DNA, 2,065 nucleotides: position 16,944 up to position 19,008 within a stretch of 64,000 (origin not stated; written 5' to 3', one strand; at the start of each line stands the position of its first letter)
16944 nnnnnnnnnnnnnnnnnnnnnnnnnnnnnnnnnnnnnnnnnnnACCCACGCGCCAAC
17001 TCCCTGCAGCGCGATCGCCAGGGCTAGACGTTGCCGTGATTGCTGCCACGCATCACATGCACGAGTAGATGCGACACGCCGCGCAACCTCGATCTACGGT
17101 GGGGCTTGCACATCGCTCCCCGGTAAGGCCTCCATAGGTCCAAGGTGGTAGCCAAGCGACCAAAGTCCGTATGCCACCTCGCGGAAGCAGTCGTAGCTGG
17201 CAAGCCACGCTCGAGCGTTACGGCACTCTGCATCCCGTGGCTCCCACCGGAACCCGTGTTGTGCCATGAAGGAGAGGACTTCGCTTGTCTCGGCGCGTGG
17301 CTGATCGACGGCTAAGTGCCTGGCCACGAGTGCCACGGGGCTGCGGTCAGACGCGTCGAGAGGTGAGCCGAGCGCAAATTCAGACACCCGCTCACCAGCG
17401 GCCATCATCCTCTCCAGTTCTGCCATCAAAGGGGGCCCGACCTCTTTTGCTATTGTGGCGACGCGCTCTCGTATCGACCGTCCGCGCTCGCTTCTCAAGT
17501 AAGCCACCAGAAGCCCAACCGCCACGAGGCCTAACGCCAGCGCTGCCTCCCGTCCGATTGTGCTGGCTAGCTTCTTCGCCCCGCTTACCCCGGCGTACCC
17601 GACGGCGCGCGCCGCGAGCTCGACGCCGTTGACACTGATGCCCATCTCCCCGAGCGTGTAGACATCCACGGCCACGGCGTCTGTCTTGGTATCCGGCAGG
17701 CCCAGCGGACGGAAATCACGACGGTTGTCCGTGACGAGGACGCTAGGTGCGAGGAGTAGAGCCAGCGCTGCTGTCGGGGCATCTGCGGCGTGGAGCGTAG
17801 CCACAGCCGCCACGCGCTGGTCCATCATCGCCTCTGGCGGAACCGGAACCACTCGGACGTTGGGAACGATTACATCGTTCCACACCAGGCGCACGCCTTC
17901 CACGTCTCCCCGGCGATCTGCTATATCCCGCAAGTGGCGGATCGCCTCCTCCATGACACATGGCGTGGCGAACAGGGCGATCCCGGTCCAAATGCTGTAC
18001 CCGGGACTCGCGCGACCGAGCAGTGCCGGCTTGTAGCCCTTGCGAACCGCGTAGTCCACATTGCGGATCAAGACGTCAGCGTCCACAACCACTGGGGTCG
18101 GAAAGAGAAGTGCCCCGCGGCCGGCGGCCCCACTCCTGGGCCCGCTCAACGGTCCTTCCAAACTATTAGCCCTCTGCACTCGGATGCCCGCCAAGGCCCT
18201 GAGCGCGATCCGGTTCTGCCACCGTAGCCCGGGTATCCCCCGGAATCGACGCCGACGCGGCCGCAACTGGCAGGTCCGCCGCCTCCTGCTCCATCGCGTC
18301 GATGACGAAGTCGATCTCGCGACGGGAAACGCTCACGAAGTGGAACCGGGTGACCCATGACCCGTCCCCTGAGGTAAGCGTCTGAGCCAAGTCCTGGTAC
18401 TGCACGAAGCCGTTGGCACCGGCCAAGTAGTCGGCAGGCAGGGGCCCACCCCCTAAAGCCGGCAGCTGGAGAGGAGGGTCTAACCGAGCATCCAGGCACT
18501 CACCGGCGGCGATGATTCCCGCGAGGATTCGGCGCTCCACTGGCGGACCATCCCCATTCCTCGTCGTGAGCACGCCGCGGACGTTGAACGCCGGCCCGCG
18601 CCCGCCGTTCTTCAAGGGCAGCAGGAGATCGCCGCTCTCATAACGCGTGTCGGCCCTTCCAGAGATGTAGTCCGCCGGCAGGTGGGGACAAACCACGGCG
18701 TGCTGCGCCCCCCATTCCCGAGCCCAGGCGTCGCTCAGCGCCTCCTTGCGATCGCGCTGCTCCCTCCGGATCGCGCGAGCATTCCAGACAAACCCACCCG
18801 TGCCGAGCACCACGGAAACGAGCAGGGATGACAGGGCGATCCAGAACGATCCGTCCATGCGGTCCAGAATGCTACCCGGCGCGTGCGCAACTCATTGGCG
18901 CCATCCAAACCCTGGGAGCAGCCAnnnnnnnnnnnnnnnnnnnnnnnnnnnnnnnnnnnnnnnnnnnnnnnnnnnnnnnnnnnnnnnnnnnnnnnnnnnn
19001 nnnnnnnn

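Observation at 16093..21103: Orphan gene block inside the island: PIN-domain/TM fusion, TM protein, 500-aa and 166-aa unknowns - candidate uncharacterised conflict/defence module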

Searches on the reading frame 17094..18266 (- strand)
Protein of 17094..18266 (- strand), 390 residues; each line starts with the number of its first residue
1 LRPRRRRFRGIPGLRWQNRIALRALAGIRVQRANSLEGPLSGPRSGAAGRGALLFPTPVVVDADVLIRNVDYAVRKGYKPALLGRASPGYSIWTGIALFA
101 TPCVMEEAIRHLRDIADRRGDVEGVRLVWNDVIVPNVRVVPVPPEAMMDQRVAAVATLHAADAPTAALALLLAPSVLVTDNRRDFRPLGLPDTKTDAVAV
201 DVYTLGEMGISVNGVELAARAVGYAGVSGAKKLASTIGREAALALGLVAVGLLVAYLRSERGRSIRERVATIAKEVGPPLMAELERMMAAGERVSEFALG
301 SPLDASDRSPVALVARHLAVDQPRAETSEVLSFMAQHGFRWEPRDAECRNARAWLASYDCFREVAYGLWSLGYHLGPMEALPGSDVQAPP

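Call 4: search_protein_families(library=pfam, proteins=[window:17094-18266:-], max_evalue=1)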
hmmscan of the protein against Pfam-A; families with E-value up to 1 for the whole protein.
window:17094-18266:- (390 aa): 1 family
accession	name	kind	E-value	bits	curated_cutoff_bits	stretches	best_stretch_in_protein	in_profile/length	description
PF22562.2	UBA_7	-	0.21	12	27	0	204-230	7-33/48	UBA-like domain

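Call 5: search_protein_families(library=padloc, proteins=[window:17094-18266:-], max_evalue=1)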
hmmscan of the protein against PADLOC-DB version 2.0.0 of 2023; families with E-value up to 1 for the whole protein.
window:17094-18266:- (390 aa): 0 families

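Call 6: search_protein_families(library=ncbifam, proteins=[window:17094-18266:-], max_evalue=1)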
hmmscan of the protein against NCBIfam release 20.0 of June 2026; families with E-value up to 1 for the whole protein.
window:17094-18266:- (390 aa): 0 families

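Call 21: find_homologous_proteins(query=window:17094-18161:-)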
Query window:17094-18161:- (355 aa): 38 proteins with E <= 0.001 among 8000 candidates.
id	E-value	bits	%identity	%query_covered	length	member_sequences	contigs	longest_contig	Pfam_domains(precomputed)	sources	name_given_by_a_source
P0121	9.0e-212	721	100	94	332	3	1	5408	-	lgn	-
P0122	2.5e-124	433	62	93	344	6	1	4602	-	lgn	-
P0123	9.2e-88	313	47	91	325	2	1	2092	-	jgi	jgi:predicted nucleic acid-binding protein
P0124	8.6e-87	310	84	35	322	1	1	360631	-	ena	-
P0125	1.1e-84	303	50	91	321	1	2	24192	-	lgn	-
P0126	1.8e-84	302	49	87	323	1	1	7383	-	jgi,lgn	jgi:hypothetical protein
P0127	2.6e-83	298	48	87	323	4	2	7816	-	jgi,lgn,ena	jgi:hypothetical protein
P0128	4.6e-83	298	50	87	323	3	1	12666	-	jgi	jgi:hypothetical protein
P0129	1.8e-82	296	48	87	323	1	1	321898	-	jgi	jgi:hypothetical protein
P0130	2.3e-82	295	48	87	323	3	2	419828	-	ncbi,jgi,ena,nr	ncbi:MAG TPA: hypothetical protein VK790_05085 [Solirubrobacteraceae bacterium]|jgi:hypothetical pro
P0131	5.6e-82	294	48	87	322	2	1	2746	-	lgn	-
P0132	4.1e-81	291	47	87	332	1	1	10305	-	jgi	jgi:hypothetical protein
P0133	1.8e-80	289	47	87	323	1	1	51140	-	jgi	jgi:hypothetical protein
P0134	2.3e-80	289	47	87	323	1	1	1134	-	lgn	-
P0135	2.6e-80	289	47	92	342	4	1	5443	-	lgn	-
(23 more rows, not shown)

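Call 22: find_encoding_contigs(protein=P0121, flank=8000, max_places=3)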
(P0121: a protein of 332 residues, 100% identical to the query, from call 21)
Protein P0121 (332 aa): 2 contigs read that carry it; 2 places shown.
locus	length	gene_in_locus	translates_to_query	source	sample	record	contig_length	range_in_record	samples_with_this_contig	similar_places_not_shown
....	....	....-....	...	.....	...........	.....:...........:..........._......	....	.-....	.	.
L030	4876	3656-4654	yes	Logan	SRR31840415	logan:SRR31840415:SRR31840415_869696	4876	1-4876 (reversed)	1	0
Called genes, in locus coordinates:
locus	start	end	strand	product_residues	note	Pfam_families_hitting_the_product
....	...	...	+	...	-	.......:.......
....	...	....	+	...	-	-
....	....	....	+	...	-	-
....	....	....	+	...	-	-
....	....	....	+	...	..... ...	-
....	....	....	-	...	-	-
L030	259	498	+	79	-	-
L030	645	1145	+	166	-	PF20355:DUF6650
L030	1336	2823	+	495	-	-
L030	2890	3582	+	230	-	-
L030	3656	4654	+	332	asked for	-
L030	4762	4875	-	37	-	?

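Call 23: find_encoding_contigs(protein=P0130, flank=8000, max_places=3)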
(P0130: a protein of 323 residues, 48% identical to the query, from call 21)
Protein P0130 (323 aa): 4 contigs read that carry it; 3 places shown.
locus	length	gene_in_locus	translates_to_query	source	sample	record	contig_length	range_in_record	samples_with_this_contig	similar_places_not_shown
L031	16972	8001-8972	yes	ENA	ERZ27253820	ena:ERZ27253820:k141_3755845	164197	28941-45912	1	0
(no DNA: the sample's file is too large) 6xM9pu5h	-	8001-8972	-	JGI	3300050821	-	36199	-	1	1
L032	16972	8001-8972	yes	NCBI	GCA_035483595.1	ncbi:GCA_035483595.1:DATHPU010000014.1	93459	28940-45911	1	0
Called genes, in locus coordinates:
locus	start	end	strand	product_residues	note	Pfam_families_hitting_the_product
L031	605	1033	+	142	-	-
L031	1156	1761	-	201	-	PF01872:RibD_C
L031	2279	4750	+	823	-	-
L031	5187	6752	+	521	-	PF18928:DUF5677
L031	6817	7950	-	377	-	-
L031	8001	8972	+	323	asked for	-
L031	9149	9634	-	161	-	-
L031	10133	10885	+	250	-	PF04471:Mrr_cat, PF22722:NA-iREase1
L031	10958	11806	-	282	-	-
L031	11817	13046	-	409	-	PF22022:Phage_int_M, PF00589:Phage_integrase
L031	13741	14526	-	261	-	PF01170:UPF0020 (weak), PF01555:N6_N4_Mtase, PF03602:Cons_hypoth95 (weak), PF08241:Methyltransf_11 (faint), PF13649:Methyltransf_25 (faint), PF01555:N6_N4_Mtase (weak)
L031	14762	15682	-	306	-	PF13814:Replic_Relax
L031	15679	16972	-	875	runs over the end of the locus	-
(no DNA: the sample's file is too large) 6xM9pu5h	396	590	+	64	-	PF18495:VbhA (weak)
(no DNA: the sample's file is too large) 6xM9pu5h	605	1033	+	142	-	-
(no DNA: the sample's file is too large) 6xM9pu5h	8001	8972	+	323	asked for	-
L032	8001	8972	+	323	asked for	-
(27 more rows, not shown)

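Call 24: find_encoding_contigs(protein=P0125, flank=8000, max_places=3)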
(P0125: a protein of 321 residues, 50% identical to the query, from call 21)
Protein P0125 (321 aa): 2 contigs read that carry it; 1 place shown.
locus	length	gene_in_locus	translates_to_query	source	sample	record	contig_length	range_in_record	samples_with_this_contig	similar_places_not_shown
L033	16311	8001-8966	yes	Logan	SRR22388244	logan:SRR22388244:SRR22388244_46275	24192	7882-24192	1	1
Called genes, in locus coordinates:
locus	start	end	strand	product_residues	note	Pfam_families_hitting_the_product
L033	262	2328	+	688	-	PF00376:MerR, PF12728:HTH_17 (weak), PF13411:MerR_1, PF04851:ResIII, PF00271:Helicase_C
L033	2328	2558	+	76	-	-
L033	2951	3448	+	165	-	-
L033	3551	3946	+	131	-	-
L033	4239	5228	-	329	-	-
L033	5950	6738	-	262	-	-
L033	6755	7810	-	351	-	PF13424:TPR_12 (faint)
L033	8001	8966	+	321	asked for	-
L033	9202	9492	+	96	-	-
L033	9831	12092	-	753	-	PF17164:DUF5122 (weak), PF00657:Lipase_GDSL, PF13472:Lipase_GDSL_2 (weak)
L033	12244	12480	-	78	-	PF13560:HTH_31, PF12844:HTH_19 (weak), PF01381:HTH_3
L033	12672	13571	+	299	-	PF00196:GerE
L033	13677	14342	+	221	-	-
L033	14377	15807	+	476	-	PF17164:DUF5122 (weak)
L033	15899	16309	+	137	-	?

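Call 32: search_solved_structures(query=A2, max_evalue=1)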
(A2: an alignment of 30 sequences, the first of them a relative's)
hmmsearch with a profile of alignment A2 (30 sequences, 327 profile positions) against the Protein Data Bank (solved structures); distinct sequences matched with E-value up to 1: 0.

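Call 35: search_protein_families(library=phrogs, proteins=[window:17094-18161:-], max_evalue=0.1)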
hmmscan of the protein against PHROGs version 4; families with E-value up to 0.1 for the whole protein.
window:17094-18161:- (355 aa): 0 families

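Call 45: predict_structure(alignment_id=A2)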
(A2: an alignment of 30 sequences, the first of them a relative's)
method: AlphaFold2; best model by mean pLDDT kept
length: 332 residues; sequences in the alignment: 30
mean_pLDDT: 84.5   pTM: 0.80
mean pLDDT of the five models: 84.5, 82.5, 81.4, 81.0, 80.6
residues with pLDDT >= 90: 172; 70-90: 109; 50-70: 24; < 50: 27
segments of 3 or more residues with pLDDT < 50: 154-176
pLDDT, mean of each block of 10 residues (from residue 1): 96 95 83 67 98 97 97 94 96 96 97 93 94 87 82 45 38 52 75 83 84 83 84 87 69 93 90 93 84 96 97 95 76 43
secondary structure, 60 per line:
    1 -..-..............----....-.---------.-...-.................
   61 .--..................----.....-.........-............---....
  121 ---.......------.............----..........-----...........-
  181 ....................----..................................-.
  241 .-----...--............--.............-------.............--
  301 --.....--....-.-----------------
elements in order: H5-18 H23-26 E40-42 H44-61 H64-78 E79-81 H86-90 H92-100 H102-113 E117-120 H124-130 H137-149 H154-163 H169-179 H181-200 H205-238 H252-263 E266-268 H269-278 H286-298 E303-307 E310-313

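Call 66: find_related_loci(query=A2, collection=metagenome_contigs, flank=6000)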
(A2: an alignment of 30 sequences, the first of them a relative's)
Query A2 (332 aa) in metagenome_contigs; peptide patterns used: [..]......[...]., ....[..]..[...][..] (x = any residue, [..] = any of these).
461 stretches matched a pattern; 24 encode a relative of the query (tblastn E <= 1e-3); 24 distinct loci.
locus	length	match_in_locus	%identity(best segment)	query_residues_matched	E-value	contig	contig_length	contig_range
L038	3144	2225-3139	62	1-309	6e-113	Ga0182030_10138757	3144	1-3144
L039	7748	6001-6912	48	8-315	2e-82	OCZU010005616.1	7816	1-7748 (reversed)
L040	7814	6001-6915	47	8-316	3e-82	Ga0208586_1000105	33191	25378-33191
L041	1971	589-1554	46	1-321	1e-83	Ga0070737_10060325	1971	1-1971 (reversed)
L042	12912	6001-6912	48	8-315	3e-78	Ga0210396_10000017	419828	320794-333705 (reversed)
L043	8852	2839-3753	47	8-316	4e-78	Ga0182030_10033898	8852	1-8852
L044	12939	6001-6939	47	1-316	1e-77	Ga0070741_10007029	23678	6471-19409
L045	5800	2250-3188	46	1-316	3e-74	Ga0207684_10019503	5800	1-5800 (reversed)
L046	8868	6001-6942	42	1-316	3e-73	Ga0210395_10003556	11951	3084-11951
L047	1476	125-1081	42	1-320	3e-76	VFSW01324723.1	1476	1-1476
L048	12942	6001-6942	42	1-316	1e-70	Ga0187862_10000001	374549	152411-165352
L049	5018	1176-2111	44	1-317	2e-62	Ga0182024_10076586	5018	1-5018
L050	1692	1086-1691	52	8-210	4e-59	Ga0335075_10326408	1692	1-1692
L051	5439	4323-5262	48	1-316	4e-59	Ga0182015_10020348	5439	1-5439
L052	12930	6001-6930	39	2-316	1e-55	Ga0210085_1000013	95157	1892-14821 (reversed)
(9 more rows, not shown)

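Call 70: search_protein_families(library=pfam, proteins=[L046:2897-5923:+, L044:3562-5919:+, L051:1252-4245:+, L038:782-2053:+, L031:6817-7950:-, L033:6755-7810:-], max_evalue=0.01)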
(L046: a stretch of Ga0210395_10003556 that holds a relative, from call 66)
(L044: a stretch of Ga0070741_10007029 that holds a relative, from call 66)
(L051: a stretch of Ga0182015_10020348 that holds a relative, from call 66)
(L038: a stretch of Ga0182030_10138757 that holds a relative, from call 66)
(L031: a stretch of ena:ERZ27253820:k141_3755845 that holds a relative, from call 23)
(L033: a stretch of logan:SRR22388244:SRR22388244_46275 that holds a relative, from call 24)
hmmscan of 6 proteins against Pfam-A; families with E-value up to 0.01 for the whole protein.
L046:2897-5923:+ (1009 aa): 4 families
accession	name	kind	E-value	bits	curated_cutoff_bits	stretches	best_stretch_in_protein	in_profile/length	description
PF13156.12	Mrr_cat_2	-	9.6e-32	110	22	1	64-178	1-119/127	Restriction endonuclease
PF04851.21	ResIII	-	7e-14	52.5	22.5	1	192-376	3-163/164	Type III restriction enzyme, res subunit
PF00271.37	Helicase_C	-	5.1e-08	33.6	23.5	1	514-582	44-109/110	Helicase conserved C-terminal domain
PF00270.35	DEAD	-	9.4e-08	32.4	26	1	196-376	3-161/167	DEAD/DEAH box helicase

L044:3562-5919:+ (786 aa): 1 family
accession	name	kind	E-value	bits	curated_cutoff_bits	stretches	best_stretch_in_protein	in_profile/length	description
PF18928.5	DUF5677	-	0.00012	22.7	27.1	1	106-171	8-77/166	Family of unknown function (DUF5677)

L051:1252-4245:+ (998 aa): 4 families
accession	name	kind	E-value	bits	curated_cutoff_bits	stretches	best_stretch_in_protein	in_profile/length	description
PF13156.12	Mrr_cat_2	-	1.7e-32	112.4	22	1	54-168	1-119/127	Restriction endonuclease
PF04851.21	ResIII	-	4.2e-16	59.7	22.5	1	182-365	3-163/164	Type III restriction enzyme, res subunit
PF00270.35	DEAD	-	1.3e-08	35.2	26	1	185-365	2-161/167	DEAD/DEAH box helicase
PF00271.37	Helicase_C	-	4.7e-08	33.7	23.5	1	501-570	42-108/110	Helicase conserved C-terminal domain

L038:782-2053:+ (424 aa): 2 families
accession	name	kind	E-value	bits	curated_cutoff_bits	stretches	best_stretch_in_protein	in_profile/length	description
PF13289.12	SIR2_2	-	5.4e-08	33.5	24.5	1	186-350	3-124/141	SIR2-like domain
PF18312.6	ScsC_N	-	0.0072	16.5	25.8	0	108-122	11-25/34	Copper resistance protein ScsC N-terminal domain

L031:6817-7950:- (377 aa): 0 families

L033:6755-7810:- (351 aa): 3 families
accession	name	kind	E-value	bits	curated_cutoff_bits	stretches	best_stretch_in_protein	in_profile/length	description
PF13424.12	TPR_12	-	1.6e-09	38.2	30.1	3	107-140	3-36/77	Tetratricopeptide repeat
PF13181.12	TPR_8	-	0.00063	20.2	25.7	0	114-137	8-31/34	Tetratricopeptide repeat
PF07719.23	TPR_2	-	0.00079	19.8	27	0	114-137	8-31/34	Tetratricopeptide repeat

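Call 79: find_related_loci(query=A2, collection=viral_contigs, flank=6000)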
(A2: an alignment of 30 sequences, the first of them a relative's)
Query A2 (332 aa) in viral_contigs; peptide patterns used: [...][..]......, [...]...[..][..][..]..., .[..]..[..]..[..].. (x = any residue, [..] = any of these).
101 stretches matched a pattern, but none encodes a relative of the query by tblastn (E <= 1e-3).

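Call 103: search_dna_similar(query=window:17094-18161:-, collection=plasmids, mode=protein, max_evalue=0.001, max_rows=10)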
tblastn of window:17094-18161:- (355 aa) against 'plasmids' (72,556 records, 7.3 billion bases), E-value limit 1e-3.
No match.

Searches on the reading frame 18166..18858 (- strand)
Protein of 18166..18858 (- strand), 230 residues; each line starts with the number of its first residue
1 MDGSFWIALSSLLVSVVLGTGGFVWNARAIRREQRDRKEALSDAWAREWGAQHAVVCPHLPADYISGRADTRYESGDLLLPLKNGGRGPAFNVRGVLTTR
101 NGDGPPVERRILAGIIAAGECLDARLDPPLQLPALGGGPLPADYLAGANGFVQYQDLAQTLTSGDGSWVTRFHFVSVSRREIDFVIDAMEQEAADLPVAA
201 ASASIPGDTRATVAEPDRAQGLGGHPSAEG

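Call 4: search_protein_families(library=pfam, proteins=[window:18166-18858:-], max_evalue=1)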
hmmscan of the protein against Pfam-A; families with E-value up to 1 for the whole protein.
window:18166-18858:- (230 aa): 0 families

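Call 5: search_protein_families(library=padloc, proteins=[window:18166-18858:-], max_evalue=1)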
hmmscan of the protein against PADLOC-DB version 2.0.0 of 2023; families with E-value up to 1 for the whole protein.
window:18166-18858:- (230 aa): 0 families

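Call 6: search_protein_families(library=ncbifam, proteins=[window:18166-18858:-], max_evalue=1)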
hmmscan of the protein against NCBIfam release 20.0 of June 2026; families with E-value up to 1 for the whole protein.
window:18166-18858:- (230 aa): 0 families

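Call 35: search_protein_families(library=phrogs, proteins=[window:18166-18858:-], max_evalue=0.1)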
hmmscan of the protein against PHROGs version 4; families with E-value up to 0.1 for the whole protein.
window:18166-18858:- (230 aa): 1 family
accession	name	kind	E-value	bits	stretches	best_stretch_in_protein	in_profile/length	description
phrog_1350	-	lysis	0.018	16.2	1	6-46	29-72/97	holin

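Call 81: find_related_loci(query=window:18166-18858:-, collection=viral_contigs, flank=6000)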
Query window:18166-18858:- (230 aa) in viral_contigs; peptide patterns used: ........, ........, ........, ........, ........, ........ (x = any residue, [..] = any of these).
14 stretches matched a pattern, but none encodes a relative of the query by tblastn (E <= 1e-3).

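Call 86: search_solved_structures(query=window:18166-18858:-, max_evalue=10)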
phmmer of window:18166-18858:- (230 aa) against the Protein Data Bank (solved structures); distinct sequences matched with E-value up to 10: 1.
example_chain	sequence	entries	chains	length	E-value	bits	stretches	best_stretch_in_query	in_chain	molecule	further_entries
7lda_A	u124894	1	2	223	0.64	13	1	115-168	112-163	Ribose-5-phosphate isomerase A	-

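Call 89: search_dna_similar(query=window:18166-18858:-, collection=plasmids, mode=protein, max_evalue=0.01, max_rows=10)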
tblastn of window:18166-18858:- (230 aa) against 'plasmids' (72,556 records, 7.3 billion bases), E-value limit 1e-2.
No match.

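Call 102: search_dna_similar(query=window:18166-18858:-, collection=phages, mode=protein, max_evalue=0.01, max_rows=10)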
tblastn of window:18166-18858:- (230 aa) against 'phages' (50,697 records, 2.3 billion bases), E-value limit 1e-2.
No match.
